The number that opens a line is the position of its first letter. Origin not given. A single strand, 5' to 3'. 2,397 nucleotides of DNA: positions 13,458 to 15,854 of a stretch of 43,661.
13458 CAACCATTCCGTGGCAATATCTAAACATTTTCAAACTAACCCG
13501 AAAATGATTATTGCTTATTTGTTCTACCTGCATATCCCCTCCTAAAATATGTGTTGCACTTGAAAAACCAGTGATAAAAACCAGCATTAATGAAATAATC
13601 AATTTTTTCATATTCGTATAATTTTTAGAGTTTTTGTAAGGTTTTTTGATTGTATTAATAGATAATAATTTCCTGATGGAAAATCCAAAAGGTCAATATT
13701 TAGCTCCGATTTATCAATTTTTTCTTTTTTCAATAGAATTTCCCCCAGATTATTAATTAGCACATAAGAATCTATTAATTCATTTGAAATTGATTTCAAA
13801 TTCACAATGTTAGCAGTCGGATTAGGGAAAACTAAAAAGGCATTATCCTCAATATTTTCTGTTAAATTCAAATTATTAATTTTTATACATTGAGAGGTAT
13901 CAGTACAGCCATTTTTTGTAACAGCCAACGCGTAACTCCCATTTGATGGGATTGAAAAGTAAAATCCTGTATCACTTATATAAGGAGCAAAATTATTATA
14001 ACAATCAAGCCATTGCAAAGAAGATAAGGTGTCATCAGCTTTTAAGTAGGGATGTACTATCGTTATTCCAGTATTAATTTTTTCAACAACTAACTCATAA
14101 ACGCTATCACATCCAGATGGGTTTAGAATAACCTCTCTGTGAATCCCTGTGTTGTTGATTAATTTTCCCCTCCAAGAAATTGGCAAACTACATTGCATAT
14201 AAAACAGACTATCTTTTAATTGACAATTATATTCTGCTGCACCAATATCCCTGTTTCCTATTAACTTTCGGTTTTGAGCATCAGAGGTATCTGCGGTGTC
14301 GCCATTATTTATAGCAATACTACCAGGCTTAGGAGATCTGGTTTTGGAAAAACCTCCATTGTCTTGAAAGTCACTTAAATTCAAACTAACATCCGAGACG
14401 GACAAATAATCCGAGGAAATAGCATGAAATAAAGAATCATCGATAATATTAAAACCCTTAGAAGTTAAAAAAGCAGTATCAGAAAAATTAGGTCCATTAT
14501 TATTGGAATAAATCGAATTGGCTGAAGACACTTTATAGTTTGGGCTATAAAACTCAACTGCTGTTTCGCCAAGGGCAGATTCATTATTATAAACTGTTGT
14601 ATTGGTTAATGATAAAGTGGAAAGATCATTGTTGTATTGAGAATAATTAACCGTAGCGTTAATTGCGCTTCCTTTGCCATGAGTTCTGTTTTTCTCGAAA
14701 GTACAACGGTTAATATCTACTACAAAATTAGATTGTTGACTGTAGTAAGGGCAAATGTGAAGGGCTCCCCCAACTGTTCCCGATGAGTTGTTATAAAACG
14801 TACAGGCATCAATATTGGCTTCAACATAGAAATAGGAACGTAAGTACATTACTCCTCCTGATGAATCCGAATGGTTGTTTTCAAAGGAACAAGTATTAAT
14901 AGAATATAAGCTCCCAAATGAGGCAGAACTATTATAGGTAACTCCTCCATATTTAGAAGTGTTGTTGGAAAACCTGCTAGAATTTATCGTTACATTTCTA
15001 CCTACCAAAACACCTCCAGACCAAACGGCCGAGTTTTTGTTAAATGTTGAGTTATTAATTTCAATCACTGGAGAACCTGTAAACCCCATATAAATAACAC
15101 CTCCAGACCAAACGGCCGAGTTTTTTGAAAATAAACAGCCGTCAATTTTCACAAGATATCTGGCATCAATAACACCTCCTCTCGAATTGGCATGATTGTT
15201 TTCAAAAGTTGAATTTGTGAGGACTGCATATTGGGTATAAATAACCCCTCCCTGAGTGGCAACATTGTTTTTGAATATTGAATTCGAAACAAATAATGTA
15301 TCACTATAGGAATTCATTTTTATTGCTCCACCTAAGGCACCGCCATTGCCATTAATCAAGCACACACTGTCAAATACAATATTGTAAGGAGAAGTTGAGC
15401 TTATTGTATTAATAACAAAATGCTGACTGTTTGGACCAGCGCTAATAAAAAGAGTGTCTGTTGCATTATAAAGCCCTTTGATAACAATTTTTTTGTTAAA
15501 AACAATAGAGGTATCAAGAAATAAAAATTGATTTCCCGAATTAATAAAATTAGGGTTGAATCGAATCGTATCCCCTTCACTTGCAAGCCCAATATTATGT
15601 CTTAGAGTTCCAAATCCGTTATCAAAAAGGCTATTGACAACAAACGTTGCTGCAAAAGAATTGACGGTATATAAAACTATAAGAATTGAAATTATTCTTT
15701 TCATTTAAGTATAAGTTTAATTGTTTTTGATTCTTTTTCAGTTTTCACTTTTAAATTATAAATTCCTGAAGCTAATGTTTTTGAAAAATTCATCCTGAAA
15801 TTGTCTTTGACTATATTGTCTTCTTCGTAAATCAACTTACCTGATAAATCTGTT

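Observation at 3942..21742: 17.8-kb array of seven Pmp-like beta-helix modules in six paralogous T9SS-cargo genes, function unknown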

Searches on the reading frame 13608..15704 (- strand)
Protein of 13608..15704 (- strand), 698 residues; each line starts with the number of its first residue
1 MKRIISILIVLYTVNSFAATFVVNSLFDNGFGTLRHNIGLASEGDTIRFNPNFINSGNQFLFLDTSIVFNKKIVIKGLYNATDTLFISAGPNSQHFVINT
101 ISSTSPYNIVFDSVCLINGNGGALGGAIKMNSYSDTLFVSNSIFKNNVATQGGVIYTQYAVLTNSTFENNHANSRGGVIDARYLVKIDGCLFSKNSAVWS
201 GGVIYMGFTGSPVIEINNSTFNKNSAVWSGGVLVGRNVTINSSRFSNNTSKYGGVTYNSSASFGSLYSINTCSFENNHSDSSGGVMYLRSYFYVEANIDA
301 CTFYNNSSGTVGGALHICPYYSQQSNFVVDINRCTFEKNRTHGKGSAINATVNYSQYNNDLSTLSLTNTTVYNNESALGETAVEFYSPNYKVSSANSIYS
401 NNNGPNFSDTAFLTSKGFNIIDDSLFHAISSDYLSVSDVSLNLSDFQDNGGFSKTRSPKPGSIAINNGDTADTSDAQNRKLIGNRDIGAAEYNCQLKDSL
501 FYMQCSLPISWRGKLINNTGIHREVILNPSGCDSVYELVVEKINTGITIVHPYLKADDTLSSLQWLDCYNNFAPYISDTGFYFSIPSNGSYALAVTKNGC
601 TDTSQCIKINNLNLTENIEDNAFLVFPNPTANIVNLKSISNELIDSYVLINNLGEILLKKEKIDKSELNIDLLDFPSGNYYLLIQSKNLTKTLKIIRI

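Call 3: search_protein_families(library=pfam, proteins=[window:13608-15704:-], max_evalue=0.01)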
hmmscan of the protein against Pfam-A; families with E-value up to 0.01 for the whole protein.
window:13608-15704:- (698 aa): 2 families
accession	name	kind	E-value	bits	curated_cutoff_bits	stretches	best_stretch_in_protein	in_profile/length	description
PF02415.23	Chlam_PMP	-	2.3e-17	61.6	20.6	0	141-158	1-19/19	Chlamydia polymorphic membrane protein (Chlamydia_PMP) repeat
PF18962.6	Por_Secre_tail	-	5.8e-08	33.4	27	1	625-696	1-74/75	Secretion system C-terminal sorting domain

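Call 4: search_protein_families(library=ncbifam, proteins=[window:13608-15704:-], max_evalue=0.01)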
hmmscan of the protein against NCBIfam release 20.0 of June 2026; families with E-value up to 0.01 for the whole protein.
window:13608-15704:- (698 aa): 3 families
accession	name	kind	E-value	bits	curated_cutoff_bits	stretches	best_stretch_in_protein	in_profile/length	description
TIGR01376.1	POMP_repeat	repeat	5.8e-10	38.5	15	0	144-162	7-27/28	polymorphic outer membrane protein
TIGR04183.1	Por_Secre_tail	domain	1.3e-09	37.9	23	1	625-696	1-70/72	T9SS type A sorting domain-containing protein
NF041518.1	choice_anch_Q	domain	2.7e-07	30.7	25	1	442-493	3-58/58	choice-of-anchor Q domain-containing protein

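Call 9: find_homologous_proteins(query=window:13608-15704:-, max_evalue=0.00001)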
Query window:13608-15704:- (698 aa): 67 proteins with E <= 0.00001 among 8000 candidates.
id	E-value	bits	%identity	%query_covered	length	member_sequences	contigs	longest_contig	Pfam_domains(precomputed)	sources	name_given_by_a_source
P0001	0.0e+0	1501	97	100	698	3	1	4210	PF02415.24,PF18962.8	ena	-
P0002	1.9e-263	894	59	100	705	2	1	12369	PF02415.24,PF18962.8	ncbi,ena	-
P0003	1.5e-74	270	33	39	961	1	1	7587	PF18962.8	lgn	-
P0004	5.4e-69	252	32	76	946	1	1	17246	PF13229.13,PF18962.8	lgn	-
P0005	3.3e-64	236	30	100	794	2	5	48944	PF02415.24,PF18962.8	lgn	-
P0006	5.9e-64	235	33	48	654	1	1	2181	PF02415.24,PF18962.8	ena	-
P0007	1.2e-63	234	29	100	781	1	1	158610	PF02415.24,PF18962.8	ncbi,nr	ncbi:MAG: T9SS type A sorting domain-containing protein [Crocinitomicaceae bacterium]|nr:T9SS type A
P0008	7.2e-63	231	32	96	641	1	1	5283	PF02415.24,PF18962.8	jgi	-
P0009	1.3e-59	221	34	70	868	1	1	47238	PF02415.24,PF18962.8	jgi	jgi:predicted outer membrane repeat protein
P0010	6.6e-59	218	31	48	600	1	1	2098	PF02415.24,PF18962.8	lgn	-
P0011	3.0e-55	206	26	83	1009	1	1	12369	PF13229.13,PF18962.8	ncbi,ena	-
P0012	1.7e-54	204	32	61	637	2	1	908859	PF18962.8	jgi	-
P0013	1.4e-53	201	45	28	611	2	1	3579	PF13229.13,PF02415.24,PF18962.8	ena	-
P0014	5.0e-53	199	27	67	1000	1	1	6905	PF02415.24,PF18962.8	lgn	-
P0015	4.5e-52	196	29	82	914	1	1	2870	PF18962.8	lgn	-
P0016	2.4e-51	193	31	91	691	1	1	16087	PF13229.13,PF18962.8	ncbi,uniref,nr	ncbi:T9SS type A sorting domain-containing protein [Phaeocystidibacter luteus]|uniref:T9SS type A so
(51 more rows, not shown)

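Call 11: find_encoding_contigs(protein=P0002, flank=10000, max_places=3)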
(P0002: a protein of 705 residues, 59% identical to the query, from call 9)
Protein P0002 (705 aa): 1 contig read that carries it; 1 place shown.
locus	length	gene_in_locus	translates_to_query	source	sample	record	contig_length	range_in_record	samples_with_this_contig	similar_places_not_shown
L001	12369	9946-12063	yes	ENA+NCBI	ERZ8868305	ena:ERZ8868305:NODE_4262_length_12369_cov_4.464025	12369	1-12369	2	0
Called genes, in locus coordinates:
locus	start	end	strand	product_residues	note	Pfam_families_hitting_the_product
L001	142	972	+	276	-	PF18962:Por_Secre_tail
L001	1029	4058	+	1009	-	PF13229:Beta_helix, PF18962:Por_Secre_tail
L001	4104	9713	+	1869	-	PF02415:Chlam_PMP (faint)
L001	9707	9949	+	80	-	PF18962:Por_Secre_tail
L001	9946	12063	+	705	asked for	PF02415:Chlam_PMP (faint), PF18962:Por_Secre_tail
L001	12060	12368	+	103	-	?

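Call 12: find_encoding_contigs(protein=P0007, flank=10000, max_places=3)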
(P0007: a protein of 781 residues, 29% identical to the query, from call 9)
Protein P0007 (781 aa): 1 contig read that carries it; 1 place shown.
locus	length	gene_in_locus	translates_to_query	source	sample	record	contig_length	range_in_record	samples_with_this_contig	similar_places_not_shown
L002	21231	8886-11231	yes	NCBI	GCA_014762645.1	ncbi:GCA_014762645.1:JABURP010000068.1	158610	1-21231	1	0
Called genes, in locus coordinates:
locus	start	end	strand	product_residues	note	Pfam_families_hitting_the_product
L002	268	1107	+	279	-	-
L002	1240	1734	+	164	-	-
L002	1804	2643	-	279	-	PF20243:MbnP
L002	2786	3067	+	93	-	-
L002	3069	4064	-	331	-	PF10017:Methyltransf_33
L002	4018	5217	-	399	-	PF12867:DinB_2 (weak), PF03781:FGE-sulfatase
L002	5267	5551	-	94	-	PF04248:NTP_transf_9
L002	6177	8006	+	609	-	PF13304:AAA_21, PF13175:AAA_15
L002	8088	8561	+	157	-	-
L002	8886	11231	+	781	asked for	PF02415:Chlam_PMP (faint), PF18962:Por_Secre_tail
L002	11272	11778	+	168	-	-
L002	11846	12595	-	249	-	PF13505:OMP_b-brl (faint), PF13568:OMP_b-brl_2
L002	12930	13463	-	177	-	PF14376:Haem_bd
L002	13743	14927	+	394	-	PF00989:PAS, PF13426:PAS_9, PF08447:PAS_3 (faint), PF02518:HATPase_c, PF13581:HATPase_c_2 (weak)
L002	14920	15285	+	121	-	PF00072:Response_reg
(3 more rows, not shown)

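Call 32: predict_structure(alignment_id=A2)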
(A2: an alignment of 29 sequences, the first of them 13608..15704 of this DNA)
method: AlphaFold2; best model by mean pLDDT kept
length: 698 residues; sequences in the alignment: 29
mean_pLDDT: 86.5   pTM: 0.73
mean pLDDT of the five models: 86.5, 85.8, 85.0, 84.6, 84.2
residues with pLDDT >= 90: 367; 70-90: 252; 50-70: 64; < 50: 15
segments of 3 or more residues with pLDDT < 50: 13-16, 497-500, 614-619
pLDDT, mean of each block of 10 residues (from residue 1): 62 59 92 95 91 77 93 85 78 89 68 95 91 89 96 95 98 97 95 98 86 95 97 95 98 90 84 97 94 92 98 92 83 97 95 69 95 95 89 95 86 87 82 92 87 84 89 87 86 61 76 85 70 72 87 83 92 86 87 88 89 48 78 84 87 87 87 87 84 84
secondary structure, 60 per line:
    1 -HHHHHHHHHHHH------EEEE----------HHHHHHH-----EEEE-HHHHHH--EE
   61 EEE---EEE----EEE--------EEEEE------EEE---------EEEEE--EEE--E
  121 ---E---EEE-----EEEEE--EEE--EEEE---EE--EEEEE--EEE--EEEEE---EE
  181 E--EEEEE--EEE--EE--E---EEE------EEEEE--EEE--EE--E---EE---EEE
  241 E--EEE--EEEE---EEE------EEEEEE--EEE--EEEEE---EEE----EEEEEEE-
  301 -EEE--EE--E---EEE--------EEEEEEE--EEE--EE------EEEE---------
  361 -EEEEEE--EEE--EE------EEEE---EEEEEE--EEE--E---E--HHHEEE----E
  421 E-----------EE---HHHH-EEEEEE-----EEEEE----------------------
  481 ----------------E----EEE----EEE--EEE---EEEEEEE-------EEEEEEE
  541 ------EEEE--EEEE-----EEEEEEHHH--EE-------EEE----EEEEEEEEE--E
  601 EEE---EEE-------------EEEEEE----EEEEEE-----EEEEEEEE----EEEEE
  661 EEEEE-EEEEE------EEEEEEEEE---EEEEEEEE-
elements in order (helices of 4 or more, strands of 3 or more residues): H2-13 E20-23 H34-40 E46-49 H51-56 E59-63 E67-69 E74-76 E85-89 E96-98 E108-112 E115-117 E128-130 E136-140 E143-145 E148-151 E159-163 E166-168 E171-175 E179-181 E184-188 E191-193 E204-206 E213-217 E220-222 E238-241 E244-246 E249-252 E256-258 E265-270 E273-275 E278-282 E286-288 E293-299 E302-304 E315-317 E326-332 E335-337 E348-351 E362-367 E370-372 E383-386 E390-395 E398-400 E413-415 H438-441 E443-448 E454-458 E502-504 E509-511 E514-516 E520-526 E534-540 E547-550 E553-556 E562-567 E582-584 E589-597 E600-603 E607-609 E623-628 E633-638 E644-651 E656-665 E667-671 E678-686 E690-697

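Call 34: fold_search(model_id=the predicted structure, library=pdb)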
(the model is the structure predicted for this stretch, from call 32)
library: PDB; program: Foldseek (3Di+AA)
matches with E <= 10: 1515; with E <= 0.001: 10
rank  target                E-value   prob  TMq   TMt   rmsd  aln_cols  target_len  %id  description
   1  9cdu_A                3.1e-06  1.00  0.24  0.36  10.6       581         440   13  Crystal Structure of Rhombotarget A-peptide Complex (released 2025-07-02)
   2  9cdu_C                3.1e-06  1.00  0.26  0.35  10.0       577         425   14  Crystal Structure of Rhombotarget A-peptide Complex (released 2025-07-02)
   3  3wn5_C                1.6e-04  1.00  0.09  0.32  12.8       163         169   16  Crystal structure of asymmetrically engineered Fc variant in complex with FcgRIIIa (released 2014-11-19)
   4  5gqc_D                2.5e-04  1.00  0.26  0.29  12.9       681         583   12  Crystal structure of lacto-N-biosidase LnbX from Bifidobacterium longum subsp. longum, ligand-free form (released 2017-04-19)
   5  9flu_A                5.2e-04  1.00  0.11  0.20  13.2       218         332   17  CryoEM structure of the fragment-1 (3402-3733) in the grappling hook protein A (GhpA) in the bacterium Aureispira sp.  (released 2024-10-16)
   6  3wn5_F                7.1e-04  1.00  0.09  0.29  12.8       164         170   18  Crystal structure of asymmetrically engineered Fc variant in complex with FcgRIIIa (released 2014-11-19)
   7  1h9v                  7.4e-04  1.00  0.09  0.30  13.3       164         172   13  Human Fc-gamma-Receptor IIa (FcgRIIa), monoclinic (released 2001-06-21)
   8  3sgj_C                7.4e-04  1.00  0.09  0.28  12.4       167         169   17  Unique carbohydrate-carbohydrate interactions are required for high affinity binding between FcgIII and antibodies lac (released 2011-08-03)
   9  1f6a_A                7.8e-04  1.00  0.09  0.30  12.5       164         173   14  Structure of the human ige-fc bound to its high affinity receptor fc(epsilon)ri(alpha) (released 2000-07-20)
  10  5occ_A                8.5e-04  1.00  0.10  0.33  13.0       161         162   13  Crystal structure of CD32b (Fc Gamma Receptor IIb) in complex with Human IgG1 Fab fragment (6G08) (released 2018-07-25)
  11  7seg_D                1.0e-03  1.00  0.09  0.29  13.3       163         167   17  Crystal structure of the complex of CD16A bound by an anti-CD16A Fab (released 2021-11-24)
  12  3wjj_C                1.0e-03  1.00  0.08  0.29  14.6       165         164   14  Crystal structure of IIb selective Fc variant, Fc(P238D), in complex with FcgRIIb (released 2013-11-13)
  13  9elu_C                1.1e-03  1.00  0.09  0.31  13.4       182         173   11  CRYSTAL STRUCTURE OF RHESUS MACAQUE (MACACA MULATTA) IGG1 FC FRAGMENT- FC-GAMMA RECEPTOR IIA COMPLEX P131 VARIANT (released 2025-12-03)
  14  3ry4                  1.1e-03  1.00  0.09  0.31  13.3       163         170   15  1.5 Angstrom resolution structure of glycosylated fcgammariia (low-responder polymorphism) (released 2011-08-31)
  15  1e4k_C                1.1e-03  1.00  0.09  0.29  12.8       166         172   17  CRYSTAL STRUCTURE OF SOLUBLE HUMAN IGG1 FC FRAGMENT-FC-GAMMA RECEPTOR III COMPLEX (released 2000-08-06)
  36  5gkd_A                2.2e-03  0.44  0.11  0.11  22.5       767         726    8  Structure of PL6 family alginate lyase AlyGC (released 2017-02-08)
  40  5ag8_A                2.4e-03  1.00  0.09  0.37  12.5       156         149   12  CRYSTAL STRUCTURE OF A MUTANT (665I6H) OF THE C-TERMINAL DOMAIN OF RGPB (released 2016-04-06)
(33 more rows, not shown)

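Call 35: search_solved_structures(query=A2, max_evalue=1)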
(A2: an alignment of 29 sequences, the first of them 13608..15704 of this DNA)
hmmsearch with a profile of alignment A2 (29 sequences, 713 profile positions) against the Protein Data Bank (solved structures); distinct sequences matched with E-value up to 1: 12.
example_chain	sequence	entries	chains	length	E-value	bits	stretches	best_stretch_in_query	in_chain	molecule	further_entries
8glk_D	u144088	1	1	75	1.2e-11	46.8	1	637-711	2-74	Endonuclease I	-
5jvk_A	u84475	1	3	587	3.6e-11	45.3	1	625-712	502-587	Uncharacterized protein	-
9whd_A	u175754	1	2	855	5.4e-11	44.7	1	631-711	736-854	GH167 glycoside hydrolase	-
9cdu_A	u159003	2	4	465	2.7e-10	42.4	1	234-426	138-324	Rhombotarget A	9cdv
7pzj_A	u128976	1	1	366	4.3e-10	41.8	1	610-706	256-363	Lipase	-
8glj_D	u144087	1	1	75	5.2e-09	38.2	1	636-712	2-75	Por secretion system C-terminal sorting domain-containing protein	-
5uyt_A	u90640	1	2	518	7.6e-07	31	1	634-706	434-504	Ice-binding protein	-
8qb1_A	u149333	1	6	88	0.00025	22.7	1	637-712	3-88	Mirolase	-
3sd2_A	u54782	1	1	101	0.0036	18.9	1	645-699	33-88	Putative member of DUF3244 protein family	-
5hfs_A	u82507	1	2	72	0.083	14.4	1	657-711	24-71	Gingipain R2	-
6fi2_A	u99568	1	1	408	0.14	13.6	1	24-80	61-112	VexL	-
7pq4_A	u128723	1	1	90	0.15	13.5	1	657-711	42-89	Arginine-specific cysteine proteinase (Arg-gingipain)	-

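Call 38: find_encoding_contigs(protein=P0001, flank=10000, max_places=4)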
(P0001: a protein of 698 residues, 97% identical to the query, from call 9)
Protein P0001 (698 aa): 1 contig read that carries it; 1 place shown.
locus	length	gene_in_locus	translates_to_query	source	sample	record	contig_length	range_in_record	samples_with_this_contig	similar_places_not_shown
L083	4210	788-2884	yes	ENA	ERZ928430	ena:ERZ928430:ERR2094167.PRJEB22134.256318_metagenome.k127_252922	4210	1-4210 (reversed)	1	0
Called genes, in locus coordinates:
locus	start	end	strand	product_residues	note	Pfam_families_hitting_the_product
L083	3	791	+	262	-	?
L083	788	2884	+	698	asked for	PF02415:Chlam_PMP (faint), PF18962:Por_Secre_tail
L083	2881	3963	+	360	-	PF18962:Por_Secre_tail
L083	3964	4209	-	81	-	?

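Call 68: search_solved_structures(query=A2, max_evalue=1e-9, show_alignments=4)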
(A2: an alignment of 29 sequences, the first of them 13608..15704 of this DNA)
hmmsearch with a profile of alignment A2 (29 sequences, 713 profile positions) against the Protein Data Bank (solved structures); distinct sequences matched with E-value up to 1e-9: 5.
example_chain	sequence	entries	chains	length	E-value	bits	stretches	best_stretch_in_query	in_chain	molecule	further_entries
8glk_D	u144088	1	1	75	1.2e-11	46.8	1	637-711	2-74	Endonuclease I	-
5jvk_A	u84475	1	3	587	3.6e-11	45.3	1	625-712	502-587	Uncharacterized protein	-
9whd_A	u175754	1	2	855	5.4e-11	44.7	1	631-711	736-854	GH167 glycoside hydrolase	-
9cdu_A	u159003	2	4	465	2.7e-10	42.4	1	234-426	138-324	Rhombotarget A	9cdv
7pzj_A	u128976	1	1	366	4.3e-10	41.8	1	610-706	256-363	Lipase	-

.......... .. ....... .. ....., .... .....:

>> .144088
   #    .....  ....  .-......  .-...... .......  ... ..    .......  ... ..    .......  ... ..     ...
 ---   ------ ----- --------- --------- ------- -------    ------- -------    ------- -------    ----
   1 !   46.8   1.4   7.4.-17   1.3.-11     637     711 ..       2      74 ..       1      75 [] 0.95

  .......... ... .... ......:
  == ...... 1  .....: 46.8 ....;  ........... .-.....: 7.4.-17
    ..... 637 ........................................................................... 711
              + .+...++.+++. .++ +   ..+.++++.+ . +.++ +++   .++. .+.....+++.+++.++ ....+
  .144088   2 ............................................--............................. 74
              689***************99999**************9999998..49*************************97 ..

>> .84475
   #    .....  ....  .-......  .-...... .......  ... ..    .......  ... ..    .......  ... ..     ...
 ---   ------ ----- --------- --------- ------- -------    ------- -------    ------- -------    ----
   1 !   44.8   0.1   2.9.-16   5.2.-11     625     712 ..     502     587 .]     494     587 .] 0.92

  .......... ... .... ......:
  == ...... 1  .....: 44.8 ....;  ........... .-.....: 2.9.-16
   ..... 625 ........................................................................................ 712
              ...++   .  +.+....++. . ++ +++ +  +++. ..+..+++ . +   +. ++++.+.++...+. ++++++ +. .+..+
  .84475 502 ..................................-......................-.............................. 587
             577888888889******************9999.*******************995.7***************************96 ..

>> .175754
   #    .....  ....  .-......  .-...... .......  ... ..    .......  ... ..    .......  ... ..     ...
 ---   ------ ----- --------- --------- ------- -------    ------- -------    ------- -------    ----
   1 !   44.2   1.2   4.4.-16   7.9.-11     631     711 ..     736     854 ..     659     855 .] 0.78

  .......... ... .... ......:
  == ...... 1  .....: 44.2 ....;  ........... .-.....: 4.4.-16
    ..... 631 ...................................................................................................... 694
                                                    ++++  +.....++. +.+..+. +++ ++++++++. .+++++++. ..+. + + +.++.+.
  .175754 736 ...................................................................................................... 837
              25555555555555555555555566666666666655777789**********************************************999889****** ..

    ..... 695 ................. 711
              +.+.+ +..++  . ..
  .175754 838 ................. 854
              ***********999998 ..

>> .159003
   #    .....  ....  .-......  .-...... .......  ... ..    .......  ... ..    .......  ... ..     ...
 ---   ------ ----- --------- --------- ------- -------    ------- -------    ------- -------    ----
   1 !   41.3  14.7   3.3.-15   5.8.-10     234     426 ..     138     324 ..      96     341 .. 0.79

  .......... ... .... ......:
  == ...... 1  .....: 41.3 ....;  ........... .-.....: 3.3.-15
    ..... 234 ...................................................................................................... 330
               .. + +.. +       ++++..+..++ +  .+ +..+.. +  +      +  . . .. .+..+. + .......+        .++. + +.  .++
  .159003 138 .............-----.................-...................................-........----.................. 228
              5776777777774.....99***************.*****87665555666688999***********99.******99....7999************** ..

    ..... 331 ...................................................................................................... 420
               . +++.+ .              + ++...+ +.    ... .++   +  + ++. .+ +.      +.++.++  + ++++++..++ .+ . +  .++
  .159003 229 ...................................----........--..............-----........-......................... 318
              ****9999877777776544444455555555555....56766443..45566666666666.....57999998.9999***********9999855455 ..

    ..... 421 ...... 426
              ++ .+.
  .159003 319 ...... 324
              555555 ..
